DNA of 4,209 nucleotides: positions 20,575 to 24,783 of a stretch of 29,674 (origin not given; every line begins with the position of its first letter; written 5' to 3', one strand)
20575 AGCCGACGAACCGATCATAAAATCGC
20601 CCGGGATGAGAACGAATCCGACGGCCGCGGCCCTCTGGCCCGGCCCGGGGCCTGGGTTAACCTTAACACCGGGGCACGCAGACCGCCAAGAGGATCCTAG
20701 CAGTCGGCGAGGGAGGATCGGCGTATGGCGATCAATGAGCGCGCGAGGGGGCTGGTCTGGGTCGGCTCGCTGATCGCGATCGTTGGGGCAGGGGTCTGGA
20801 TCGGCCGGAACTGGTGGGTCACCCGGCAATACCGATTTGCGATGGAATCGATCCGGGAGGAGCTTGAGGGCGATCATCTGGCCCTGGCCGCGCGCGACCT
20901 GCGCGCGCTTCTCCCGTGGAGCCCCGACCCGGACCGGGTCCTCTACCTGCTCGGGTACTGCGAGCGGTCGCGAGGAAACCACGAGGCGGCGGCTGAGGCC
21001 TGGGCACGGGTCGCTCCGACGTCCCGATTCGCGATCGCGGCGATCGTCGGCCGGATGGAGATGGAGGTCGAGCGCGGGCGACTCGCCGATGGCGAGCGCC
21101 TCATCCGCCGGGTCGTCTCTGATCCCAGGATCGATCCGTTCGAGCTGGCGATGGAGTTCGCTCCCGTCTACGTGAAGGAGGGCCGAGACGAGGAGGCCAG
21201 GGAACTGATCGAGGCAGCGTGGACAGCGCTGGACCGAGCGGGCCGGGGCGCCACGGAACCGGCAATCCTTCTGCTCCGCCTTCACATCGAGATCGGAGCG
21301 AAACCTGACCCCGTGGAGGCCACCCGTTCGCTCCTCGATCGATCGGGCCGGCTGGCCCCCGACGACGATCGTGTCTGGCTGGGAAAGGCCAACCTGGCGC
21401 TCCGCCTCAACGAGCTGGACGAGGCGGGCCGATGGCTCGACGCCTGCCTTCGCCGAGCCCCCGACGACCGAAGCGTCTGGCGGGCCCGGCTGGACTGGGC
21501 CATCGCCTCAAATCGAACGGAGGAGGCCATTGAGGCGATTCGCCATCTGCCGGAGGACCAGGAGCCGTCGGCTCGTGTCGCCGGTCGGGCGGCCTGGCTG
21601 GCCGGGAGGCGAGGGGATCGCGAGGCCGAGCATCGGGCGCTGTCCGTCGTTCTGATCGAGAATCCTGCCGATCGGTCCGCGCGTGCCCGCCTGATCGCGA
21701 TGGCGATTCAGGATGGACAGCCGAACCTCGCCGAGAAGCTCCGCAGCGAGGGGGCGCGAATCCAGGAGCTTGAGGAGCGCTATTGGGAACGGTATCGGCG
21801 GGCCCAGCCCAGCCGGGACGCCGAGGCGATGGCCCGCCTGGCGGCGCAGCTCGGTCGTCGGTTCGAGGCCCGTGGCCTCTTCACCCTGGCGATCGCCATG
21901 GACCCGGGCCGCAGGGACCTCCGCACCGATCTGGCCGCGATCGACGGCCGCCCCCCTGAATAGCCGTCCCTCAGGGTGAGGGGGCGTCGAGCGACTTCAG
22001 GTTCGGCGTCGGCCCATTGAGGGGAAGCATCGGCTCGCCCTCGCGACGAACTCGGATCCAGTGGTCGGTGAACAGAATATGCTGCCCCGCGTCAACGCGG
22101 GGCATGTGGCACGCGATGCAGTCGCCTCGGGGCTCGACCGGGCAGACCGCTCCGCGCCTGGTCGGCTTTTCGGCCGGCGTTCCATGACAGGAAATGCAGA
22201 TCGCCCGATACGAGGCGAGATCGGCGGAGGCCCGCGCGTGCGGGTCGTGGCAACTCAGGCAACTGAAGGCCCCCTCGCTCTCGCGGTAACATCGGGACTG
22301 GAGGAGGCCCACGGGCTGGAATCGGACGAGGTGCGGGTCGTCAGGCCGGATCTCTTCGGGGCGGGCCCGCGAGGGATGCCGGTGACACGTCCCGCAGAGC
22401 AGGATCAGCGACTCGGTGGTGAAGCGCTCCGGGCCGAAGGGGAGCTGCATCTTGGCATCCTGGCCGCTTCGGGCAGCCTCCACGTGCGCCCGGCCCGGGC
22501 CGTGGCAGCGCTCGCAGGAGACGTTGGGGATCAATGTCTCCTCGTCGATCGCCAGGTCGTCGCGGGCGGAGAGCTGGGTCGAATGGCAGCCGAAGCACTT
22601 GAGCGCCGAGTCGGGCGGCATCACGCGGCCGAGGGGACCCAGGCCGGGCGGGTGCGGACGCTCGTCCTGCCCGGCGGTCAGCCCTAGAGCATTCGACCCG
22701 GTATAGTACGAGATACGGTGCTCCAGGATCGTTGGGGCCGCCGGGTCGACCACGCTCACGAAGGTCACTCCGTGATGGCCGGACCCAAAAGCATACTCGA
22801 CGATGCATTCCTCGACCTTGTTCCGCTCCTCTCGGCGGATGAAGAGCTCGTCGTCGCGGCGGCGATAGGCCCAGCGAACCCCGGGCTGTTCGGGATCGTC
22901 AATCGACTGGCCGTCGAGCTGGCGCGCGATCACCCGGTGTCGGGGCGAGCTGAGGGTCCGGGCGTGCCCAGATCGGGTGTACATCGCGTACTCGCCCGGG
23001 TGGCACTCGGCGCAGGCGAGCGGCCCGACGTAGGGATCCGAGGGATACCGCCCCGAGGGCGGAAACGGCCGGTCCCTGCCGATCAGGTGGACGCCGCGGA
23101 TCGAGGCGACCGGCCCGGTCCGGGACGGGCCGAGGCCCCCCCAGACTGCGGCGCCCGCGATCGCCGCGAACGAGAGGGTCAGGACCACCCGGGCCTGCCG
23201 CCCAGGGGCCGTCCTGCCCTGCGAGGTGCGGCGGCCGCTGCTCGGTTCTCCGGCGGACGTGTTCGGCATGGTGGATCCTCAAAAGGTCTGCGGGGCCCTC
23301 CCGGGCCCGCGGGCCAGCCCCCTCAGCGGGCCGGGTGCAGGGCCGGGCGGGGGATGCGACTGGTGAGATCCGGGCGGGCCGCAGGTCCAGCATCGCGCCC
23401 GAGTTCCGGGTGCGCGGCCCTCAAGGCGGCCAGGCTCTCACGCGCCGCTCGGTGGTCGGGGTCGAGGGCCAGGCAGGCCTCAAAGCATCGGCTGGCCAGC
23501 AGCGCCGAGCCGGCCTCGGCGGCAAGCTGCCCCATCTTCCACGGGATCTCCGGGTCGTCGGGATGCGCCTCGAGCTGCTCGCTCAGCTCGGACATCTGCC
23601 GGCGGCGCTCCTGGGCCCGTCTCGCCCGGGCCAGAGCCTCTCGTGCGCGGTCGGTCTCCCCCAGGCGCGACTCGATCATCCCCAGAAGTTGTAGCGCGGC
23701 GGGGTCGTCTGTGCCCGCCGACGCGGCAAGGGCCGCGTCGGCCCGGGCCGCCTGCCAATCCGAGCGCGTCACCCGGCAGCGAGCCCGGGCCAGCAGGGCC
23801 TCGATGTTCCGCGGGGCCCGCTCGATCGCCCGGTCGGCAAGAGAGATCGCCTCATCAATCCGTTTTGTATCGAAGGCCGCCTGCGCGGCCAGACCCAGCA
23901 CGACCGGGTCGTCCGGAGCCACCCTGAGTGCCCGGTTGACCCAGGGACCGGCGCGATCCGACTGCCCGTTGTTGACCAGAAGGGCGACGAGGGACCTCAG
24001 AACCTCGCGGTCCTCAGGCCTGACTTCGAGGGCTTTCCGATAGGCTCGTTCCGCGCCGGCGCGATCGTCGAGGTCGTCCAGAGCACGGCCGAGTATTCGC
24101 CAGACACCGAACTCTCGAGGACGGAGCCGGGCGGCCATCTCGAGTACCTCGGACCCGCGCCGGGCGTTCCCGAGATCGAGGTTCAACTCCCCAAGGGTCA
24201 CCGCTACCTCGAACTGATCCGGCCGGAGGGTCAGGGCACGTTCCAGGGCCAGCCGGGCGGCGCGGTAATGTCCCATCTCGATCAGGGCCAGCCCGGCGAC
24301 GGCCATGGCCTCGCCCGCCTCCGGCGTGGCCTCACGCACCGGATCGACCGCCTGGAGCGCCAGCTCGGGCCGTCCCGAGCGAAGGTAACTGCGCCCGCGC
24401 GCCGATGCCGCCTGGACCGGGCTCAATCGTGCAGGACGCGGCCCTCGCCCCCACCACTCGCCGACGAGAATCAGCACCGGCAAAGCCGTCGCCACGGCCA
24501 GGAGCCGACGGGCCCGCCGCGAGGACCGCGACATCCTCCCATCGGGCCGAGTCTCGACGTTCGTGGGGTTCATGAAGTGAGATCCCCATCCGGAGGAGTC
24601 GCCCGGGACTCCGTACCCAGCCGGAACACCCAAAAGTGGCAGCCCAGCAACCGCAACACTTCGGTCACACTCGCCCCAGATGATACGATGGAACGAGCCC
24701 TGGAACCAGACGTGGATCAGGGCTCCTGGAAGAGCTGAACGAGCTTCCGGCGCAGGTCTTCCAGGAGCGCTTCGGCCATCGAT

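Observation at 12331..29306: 17-kb cluster for an uncharacterised periplasmic or cell-surface system: pilin-like DUF1559 + heptaheme cytochromes + TPR scaffolds + Thr-type AP-superfamily enzymes + ASPIC/UnbV propeller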

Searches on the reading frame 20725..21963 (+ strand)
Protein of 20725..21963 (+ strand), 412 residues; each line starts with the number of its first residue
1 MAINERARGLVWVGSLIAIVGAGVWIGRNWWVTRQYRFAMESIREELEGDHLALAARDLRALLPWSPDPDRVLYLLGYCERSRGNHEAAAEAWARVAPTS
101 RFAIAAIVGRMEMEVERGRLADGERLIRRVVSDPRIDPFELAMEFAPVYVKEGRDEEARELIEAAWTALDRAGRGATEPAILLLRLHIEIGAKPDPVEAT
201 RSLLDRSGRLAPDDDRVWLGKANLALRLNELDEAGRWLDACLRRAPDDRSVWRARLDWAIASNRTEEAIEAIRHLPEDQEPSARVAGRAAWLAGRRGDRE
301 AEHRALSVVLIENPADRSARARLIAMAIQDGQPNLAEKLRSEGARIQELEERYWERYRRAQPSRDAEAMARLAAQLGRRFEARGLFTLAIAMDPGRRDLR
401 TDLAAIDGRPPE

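Call 4: search_protein_families(library=pfam, proteins=[window:20725-21963:+], max_evalue=0.01)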
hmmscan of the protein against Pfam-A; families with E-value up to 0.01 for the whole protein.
window:20725-21963:+ (412 aa): 8 families
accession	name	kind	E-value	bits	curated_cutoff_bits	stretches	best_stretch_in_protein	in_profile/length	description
PF14559.12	TPR_19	-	2.3e-13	50.7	25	1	199-254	10-64/68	Tetratricopeptide repeat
PF07719.23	TPR_2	-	8.8e-08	32.1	27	0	217-248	3-34/34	Tetratricopeptide repeat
PF13181.12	TPR_8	-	8.7e-07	29.1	25.7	0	216-248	2-34/34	Tetratricopeptide repeat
PF13432.12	TPR_16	-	1.1e-06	29.3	32.7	2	46-97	7-57/65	Tetratricopeptide repeat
PF13428.12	TPR_14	-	4.5e-06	27.3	23.5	1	216-255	2-41/44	Tetratricopeptide repeat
PF23914.1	TPR_CcmH_CycH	-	3.8e-05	24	42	0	51-97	102-148/158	Cytochrome c-type biogenesis protein H TPR domain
PF00515.34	TPR_1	-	0.00025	21.2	27.8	0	217-248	3-34/34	Tetratricopeptide repeat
PF13174.12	TPR_6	-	0.0081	17.2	26.3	0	72-96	2-26/33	Tetratricopeptide repeat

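Call 6: search_protein_families(library=ncbifam, proteins=[window:20725-21963:+], max_evalue=0.001)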
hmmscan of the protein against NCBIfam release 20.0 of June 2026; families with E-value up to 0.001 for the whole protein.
window:20725-21963:+ (412 aa): 5 families
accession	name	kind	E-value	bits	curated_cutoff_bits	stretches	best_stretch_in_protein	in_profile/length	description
TIGR02917.1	PEP_TPR_lipo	equivalog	1.4e-07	29.8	312.2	0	209-274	153-218/899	XrtA/PEP-CTERM system TPR-repeat protein PrsT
NF052415.1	T3SS_chap_SctY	equivalog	4.5e-06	27.1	70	1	221-298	12-95/106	type III secretion apparatus assembly chaperone SctY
TIGR03939.1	PGA_TPR_OMP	equivalog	1.2e-05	23.8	366.65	1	242-370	113-242/800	poly-beta-1,6 N-acetyl-D-glucosamine export porin PgaA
NF040959.1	MamA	equivalog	2.1e-05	24.1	200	0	148-273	39-163/204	magnetosome protein MamA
NF033920.0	C39_PA2778_fam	equivalog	7.7e-05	22.2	150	0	204-273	179-248/255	PA2778 family cysteine peptidase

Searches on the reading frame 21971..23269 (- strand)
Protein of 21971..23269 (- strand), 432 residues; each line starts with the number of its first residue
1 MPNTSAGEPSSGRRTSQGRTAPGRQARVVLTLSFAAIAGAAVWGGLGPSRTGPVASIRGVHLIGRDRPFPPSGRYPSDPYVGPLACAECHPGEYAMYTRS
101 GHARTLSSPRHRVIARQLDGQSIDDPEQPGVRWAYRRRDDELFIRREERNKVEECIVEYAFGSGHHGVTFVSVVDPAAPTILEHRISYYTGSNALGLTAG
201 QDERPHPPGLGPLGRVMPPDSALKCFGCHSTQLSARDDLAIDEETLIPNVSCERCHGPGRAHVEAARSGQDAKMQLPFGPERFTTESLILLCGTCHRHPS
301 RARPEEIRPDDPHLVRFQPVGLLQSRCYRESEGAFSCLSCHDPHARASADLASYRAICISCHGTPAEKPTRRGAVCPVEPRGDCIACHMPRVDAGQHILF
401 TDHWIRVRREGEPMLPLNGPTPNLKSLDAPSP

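Call 4: search_protein_families(library=pfam, proteins=[window:21971-23269:-], max_evalue=0.01)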
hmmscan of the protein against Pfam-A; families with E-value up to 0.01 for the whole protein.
window:21971-23269:- (432 aa): 5 families
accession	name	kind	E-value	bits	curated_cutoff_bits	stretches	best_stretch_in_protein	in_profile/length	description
PF13435.11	Cytochrome_C554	-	2.9e-09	38.2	20.8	1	221-257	47-84/84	Cytochrome c554 and c-prime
PF14522.11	Cytochrome_C7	-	3.6e-08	33.6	24.8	0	222-296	13-66/67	Cytochrome c7 and related cytochrome c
PF14537.11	Cytochrom_c3_2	-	1.8e-07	32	25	0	222-298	6-66/79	Cytochrome c3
PF09699.15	Paired_CXXCH_1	-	1.5e-05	25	20.6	1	336-364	8-38/41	Doubled CXXCH motif (Paired_CXXCH_1)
PF22113.1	Mtrc-MtrF_II-IV_dom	-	7.2e-05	22.8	30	0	244-347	76-169/176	Outer membrane cytochrome MtrC/MtrF-like, domains II/IV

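Call 6: search_protein_families(library=ncbifam, proteins=[window:21971-23269:-], max_evalue=0.001)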
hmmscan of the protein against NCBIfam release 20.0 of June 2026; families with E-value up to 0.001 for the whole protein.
window:21971-23269:- (432 aa): 6 families
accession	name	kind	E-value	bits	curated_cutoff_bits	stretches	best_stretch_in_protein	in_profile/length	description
TIGR03508.1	decahem_SO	subfamily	2.3e-09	37.1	192.2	1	224-302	4-83/258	DmsE family decaheme c-type cytochrome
NF041028.1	decahem_GSU2203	exception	3.8e-09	36.2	325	1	225-298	39-110/317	GSU2203 family decaheme c-type cytochrome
NF041198.1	UshA_like_PCGU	equivalog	1.9e-08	33.4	275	1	223-269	443-492/519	UshA-like (seleno)protein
NF043010.1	Cyt554_Nsmonas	equivalog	5e-06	26.1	400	1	224-270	82-129/238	cytochrome c-550 CycA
TIGR01905.1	paired_CXXCH_1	subfamily_domain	9e-05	22.3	25.2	1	336-364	8-38/41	doubled CXXCH domain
NF008339.0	PRK11125.1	equivalog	0.00092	18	595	0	384-406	289-311/487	ammonia-forming cytochrome c nitrite reductase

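Call 16: find_homologous_proteins(query=window:21971-23269:-, max_evalue=0.00001)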
Query window:21971-23269:- (432 aa): 1561 proteins with E <= 0.00001 among 8000 candidates; the best 120 are listed.
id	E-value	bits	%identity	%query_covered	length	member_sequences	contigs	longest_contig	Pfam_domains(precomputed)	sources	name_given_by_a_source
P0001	7.6e-298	1006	100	100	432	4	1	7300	PF09699.16,PF14537.12,PF13435.12,PF14522.12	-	-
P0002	1.7e-253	860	84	100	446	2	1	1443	PF14537.12,PF13435.12,PF14522.12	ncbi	-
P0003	1.3e-184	633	63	100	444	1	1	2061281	PF09699.16,PF14537.12,PF13435.12,PF14522.12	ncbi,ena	-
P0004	3.5e-182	625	65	95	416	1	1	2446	PF09699.16,PF14537.12,PF13435.12,PF14522.12,PF22113.2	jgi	jgi:hypothetical protein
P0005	1.8e-180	619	62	100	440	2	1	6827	PF09699.16,PF14537.12,PF13435.12,PF14522.12,PF22113.2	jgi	jgi:hypothetical protein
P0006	1.1e-176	606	61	100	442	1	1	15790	PF09699.16,PF14537.12,PF13435.12,PF14522.12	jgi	jgi:hypothetical protein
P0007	1.7e-175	602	60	100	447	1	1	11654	PF09699.16,PF14537.12,PF13435.12,PF14522.12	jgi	jgi:hypothetical protein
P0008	3.8e-173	595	61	96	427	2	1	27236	PF09699.16,PF14537.12,PF13435.12,PF14522.12,PF22113.2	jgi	jgi:hypothetical protein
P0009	2.6e-170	585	60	98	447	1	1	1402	PF09699.16,PF13435.12,PF14522.12,PF22113.2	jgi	jgi:hypothetical protein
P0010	1.2e-167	577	60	100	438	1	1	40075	PF14537.12,PF13435.12,PF14522.12,PF22113.2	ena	-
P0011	3.5e-167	575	59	100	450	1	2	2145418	PF09699.16,PF13435.12,PF14522.12,PF22113.2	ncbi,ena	-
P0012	4.0e-167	575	66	84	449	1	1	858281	PF13435.12,PF14522.12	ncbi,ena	-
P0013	6.5e-166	571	63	86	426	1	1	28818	PF09699.16,PF13435.12,PF14522.12,PF22113.2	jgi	jgi:hypothetical protein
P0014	2.8e-165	569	62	94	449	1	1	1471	PF09699.16,PF13435.12,PF14522.12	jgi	jgi:Cytochrome c554 and c-prime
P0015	2.9e-165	569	62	93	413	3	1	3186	PF09699.16,PF14537.12,PF13435.12,PF14522.12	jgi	jgi:hypothetical protein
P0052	1.8e-143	497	55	90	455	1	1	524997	PF09699.16,PF14537.12,PF13435.12,PF14522.12,PF22113.2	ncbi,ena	-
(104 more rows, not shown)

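Call 17: find_encoding_contigs(protein=P0003, flank=10000, max_places=2)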
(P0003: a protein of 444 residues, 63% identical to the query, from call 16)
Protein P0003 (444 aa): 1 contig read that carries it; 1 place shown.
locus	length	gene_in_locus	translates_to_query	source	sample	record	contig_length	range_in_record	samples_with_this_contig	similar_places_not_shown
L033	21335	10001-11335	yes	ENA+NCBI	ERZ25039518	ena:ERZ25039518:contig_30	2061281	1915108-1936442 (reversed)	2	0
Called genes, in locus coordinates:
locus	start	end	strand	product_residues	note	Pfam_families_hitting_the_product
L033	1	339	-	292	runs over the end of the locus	PF00899:ThiF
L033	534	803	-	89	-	PF02597:ThiS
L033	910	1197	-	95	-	PF00291:PALP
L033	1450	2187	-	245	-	PF00291:PALP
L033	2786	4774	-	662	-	PF01839:FG-GAP (faint), PF13517:FG-GAP_3, PF07593:UnbV_ASPIC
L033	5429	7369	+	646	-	PF00884:Sulfatase, PF01663:Phosphodiest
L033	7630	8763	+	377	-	-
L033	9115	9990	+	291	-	PF11154:DUF2934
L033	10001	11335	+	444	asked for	PF14522:Cytochrome_C7 (faint), PF09699:Paired_CXXCH_1 (faint), PF14537:Cytochrom_c3_2 (faint), PF13435:Cytochrome_C554 (weak)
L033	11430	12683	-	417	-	PF13432:TPR_16 (faint), PF23914:TPR_CcmH_CycH (faint), PF14559:TPR_19 (faint), PF13428:TPR_14 (faint)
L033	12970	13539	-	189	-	PF00884:Sulfatase, PF16347:SGSH_C (faint)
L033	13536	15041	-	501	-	PF00884:Sulfatase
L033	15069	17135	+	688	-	PF00884:Sulfatase, PF01663:Phosphodiest, PF16347:SGSH_C (faint)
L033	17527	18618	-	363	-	PF07719:TPR_2 (faint), PF13181:TPR_8 (faint), PF13371:TPR_9 (faint), PF13414:TPR_11 (faint), PF13424:TPR_12 (faint), PF23914:TPR_CcmH_CycH, PF00515:TPR_1 (weak), PF14559:TPR_19, +6 more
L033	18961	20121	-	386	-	PF07596:SBP_bac_10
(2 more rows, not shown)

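Call 18: find_encoding_contigs(protein=P0052, flank=10000, max_places=2)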
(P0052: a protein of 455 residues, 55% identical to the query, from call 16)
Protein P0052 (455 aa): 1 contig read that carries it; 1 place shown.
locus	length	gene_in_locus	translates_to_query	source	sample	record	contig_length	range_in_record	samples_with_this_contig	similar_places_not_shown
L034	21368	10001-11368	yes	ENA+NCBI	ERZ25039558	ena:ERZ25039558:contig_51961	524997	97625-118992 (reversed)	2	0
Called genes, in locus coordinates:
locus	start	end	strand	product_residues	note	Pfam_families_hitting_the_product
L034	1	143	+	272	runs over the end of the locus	-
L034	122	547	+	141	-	-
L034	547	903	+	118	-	-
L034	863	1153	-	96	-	-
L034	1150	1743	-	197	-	PF00069:Pkinase, PF07714:PK_Tyr_Ser-Thr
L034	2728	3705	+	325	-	PF01566:Nramp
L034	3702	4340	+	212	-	-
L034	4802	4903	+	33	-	-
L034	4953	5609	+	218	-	-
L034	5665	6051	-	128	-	-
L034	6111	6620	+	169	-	PF02460:Patched (faint)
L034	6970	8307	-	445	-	PF00464:SHMT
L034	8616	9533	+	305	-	PF03446:NAD_binding_2, PF03807:F420_oxidored (faint), PF14833:NAD_binding_11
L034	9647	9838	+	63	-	-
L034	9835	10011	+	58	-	-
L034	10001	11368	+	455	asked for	PF14522:Cytochrome_C7 (faint), PF14537:Cytochrom_c3_2 (faint), PF09699:Paired_CXXCH_1 (faint), PF22113:Mtrc-MtrF_II-IV_dom (faint), PF13435:Cytochrome_C554 (weak)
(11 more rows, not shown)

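Call 24: search_solved_structures(query=window:21971-23269:-, max_evalue=1)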
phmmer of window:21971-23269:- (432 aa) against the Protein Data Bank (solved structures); distinct sequences matched with E-value up to 1: 20.
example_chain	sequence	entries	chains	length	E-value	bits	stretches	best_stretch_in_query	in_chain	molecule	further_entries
4rkm_A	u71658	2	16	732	0.00022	23.5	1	74-118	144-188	MccA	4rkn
1bvb_A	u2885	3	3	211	0.00028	23.2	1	224-270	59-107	CYTOCHROME C-554 | CYTOCHROME C554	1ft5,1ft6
6i5b_A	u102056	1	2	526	0.061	15.5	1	224-281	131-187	Uncharacterized protein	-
5xf9_C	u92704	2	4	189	0.23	13.6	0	34-91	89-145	NAD-reducing hydrogenase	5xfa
6qvm_A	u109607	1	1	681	0.27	13.4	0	247-349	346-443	Multiheme cytochrome cf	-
1lj1_A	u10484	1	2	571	0.31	13.1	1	336-368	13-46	flavocytochrome c3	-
1m64_A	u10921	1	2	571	0.31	13.1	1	336-368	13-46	flavocytochrome c3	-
1q9i_A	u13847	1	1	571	0.31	13.1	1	336-368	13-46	flavocytochrome c3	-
1qjd_A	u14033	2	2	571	0.31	13.1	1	336-368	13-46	FLAVOCYTOCHROME C3 | Fumarate reductase flavoprotein subunit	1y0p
2b7r_A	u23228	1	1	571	0.31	13.1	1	336-368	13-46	Fumarate reductase flavoprotein subunit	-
2b7s_A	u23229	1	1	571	0.31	13.1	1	336-368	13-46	Fumarate reductase flavoprotein subunit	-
1e39_A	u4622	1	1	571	0.31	13.1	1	336-368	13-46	FUMARATE REDUCTASE FLAVOPROTEIN SUBUNIT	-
1jrx_A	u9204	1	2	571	0.31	13.1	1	336-368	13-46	FLAVOCYTOCHROME C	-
1jry_A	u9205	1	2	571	0.31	13.1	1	336-368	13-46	FLAVOCYTOCHROME C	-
1jrz_A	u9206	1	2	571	0.31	13.1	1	336-368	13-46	FLAVOCYTOCHROME C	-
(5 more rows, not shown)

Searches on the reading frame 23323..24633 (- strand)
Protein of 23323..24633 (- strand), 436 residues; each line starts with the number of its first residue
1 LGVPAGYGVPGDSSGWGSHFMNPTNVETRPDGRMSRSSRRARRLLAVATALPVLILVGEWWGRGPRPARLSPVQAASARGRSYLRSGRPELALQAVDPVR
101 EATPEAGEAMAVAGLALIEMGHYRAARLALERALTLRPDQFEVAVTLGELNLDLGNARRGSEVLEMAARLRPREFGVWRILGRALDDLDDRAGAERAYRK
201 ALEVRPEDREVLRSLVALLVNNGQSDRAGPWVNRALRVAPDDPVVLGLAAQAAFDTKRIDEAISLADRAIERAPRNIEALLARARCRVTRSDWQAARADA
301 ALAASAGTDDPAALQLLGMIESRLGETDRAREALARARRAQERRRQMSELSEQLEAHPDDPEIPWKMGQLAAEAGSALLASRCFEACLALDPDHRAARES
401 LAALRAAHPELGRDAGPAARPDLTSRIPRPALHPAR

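Call 4: search_protein_families(library=pfam, proteins=[window:23323-24633:-], max_evalue=0.01)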
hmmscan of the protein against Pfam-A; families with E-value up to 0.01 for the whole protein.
window:23323-24633:- (436 aa): 17 families
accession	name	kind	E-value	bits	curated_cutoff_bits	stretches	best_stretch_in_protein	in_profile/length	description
PF07719.23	TPR_2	-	4.9e-22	76.6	27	2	177-208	3-34/34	Tetratricopeptide repeat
PF13181.12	TPR_8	-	7.3e-22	76.1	25.7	1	109-139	3-33/34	Tetratricopeptide repeat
PF13428.12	TPR_14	-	8.6e-22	75.9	23.5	3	177-216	3-42/44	Tetratricopeptide repeat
PF14559.12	TPR_19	-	4.8e-21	75.3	25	3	190-251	6-67/68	Tetratricopeptide repeat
PF13432.12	TPR_16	-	6.2e-19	68.6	32.7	4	181-243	3-65/65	Tetratricopeptide repeat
PF23914.1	TPR_CcmH_CycH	-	1.3e-17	64.6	42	1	172-265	47-143/158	Cytochrome c-type biogenesis protein H TPR domain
PF00515.34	TPR_1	-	2.6e-16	59.1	27.8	0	178-208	4-34/34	Tetratricopeptide repeat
PF13431.12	TPR_17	-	2e-15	56.1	24.4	0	265-297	1-33/34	Tetratricopeptide repeat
PF13371.12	TPR_9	-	7.1e-12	45.6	35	0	82-140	4-62/73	Tetratricopeptide repeat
PF13424.12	TPR_12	-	1.9e-09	38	30.1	0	77-138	7-76/77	Tetratricopeptide repeat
PF12895.13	ANAPC3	-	2.4e-09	37.8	27.2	0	195-267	9-80/82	Anaphase-promoting complex, cyclosome, subunit 3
PF13414.12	TPR_11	-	1.4e-06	28.3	26.8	0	114-155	1-42/42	TPR repeat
PF25062.1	ARM_TT21_N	-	7.9e-06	26.2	40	0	104-159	96-153/222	Tetratricopeptide repeat protein 21 N-terminal ARM repeat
PF25064.1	ARM_TT21_5th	-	0.00011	22.9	27.8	0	192-237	18-63/117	TT21 fifth ARM repeats domain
PF13429.12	TPR_15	-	0.00012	22.1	26.2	0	137-226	176-265/280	Tetratricopeptide repeat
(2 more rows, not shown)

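Call 6: search_protein_families(library=ncbifam, proteins=[window:23323-24633:-], max_evalue=0.001)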
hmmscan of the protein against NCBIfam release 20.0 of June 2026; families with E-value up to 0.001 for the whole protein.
window:23323-24633:- (436 aa): 18 families
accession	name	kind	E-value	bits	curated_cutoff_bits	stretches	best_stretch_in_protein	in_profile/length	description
NF040959.1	MamA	equivalog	4e-27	95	200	2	78-228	42-192/204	magnetosome protein MamA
TIGR02917.1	PEP_TPR_lipo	equivalog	7.3e-27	93.6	312.2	1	81-343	98-361/899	XrtA/PEP-CTERM system TPR-repeat protein PrsT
TIGR02521.1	type_IV_pilW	equivalog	3.2e-16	59.6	154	2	74-252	32-212/234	type IV pilus biogenesis/stability protein PilW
NF052415.1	T3SS_chap_SctY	equivalog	1.1e-14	54.8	70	2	103-203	2-105/106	type III secretion apparatus assembly chaperone SctY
TIGR00540.1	TPR_hemY_coli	hypoth_equivalog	1.2e-14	53.9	142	2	208-332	260-380/385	heme biosynthesis-associated TPR protein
TIGR02552.1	LcrH_SycD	equivalog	9.2e-13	48.1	104.8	1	273-356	48-131/136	SycD/LcrH family type III secretion system chaperone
NF033920.0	C39_PA2778_fam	equivalog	3.1e-11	43.2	150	1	108-205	157-254/255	PA2778 family cysteine peptidase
NF033758.1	gliding_GltE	equivalog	6.7e-10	38.5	225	1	192-340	103-251/411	adventurous gliding motility TPR repeat lipoprotein GltE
TIGR03939.1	PGA_TPR_OMP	equivalog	1.1e-08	33.8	366.65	2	202-388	46-215/800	poly-beta-1,6 N-acetyl-D-glucosamine export porin PgaA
NF008757.0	PRK11788.1-5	equivalog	1.8e-06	27.4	363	0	250-388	187-326/388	lipopolysaccharide assembly protein LapB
NF033762.1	social_mot_Tgl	equivalog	3e-06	26.8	225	0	100-156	58-115/252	social motility TPR repeat lipoprotein Tgl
NF041522.1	TPR_sll0314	equivalog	3.5e-06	26.5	225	0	254-291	191-228/275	Sll0314/Alr1548 family TPR repeat-containing protein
NF008520.0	PRK11447.1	equivalog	1.4e-05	23.1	858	0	72-221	268-431/1157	cellulose synthase complex outer membrane protein BcsC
NF007302.0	PRK09782.1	equivalog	4.2e-05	21.7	1223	1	83-204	590-709/990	phage receptor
NF007692.0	PRK10370.1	equivalog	7e-05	22.5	306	0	165-271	71-180/206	heme lyase NrfEFG subunit NrfG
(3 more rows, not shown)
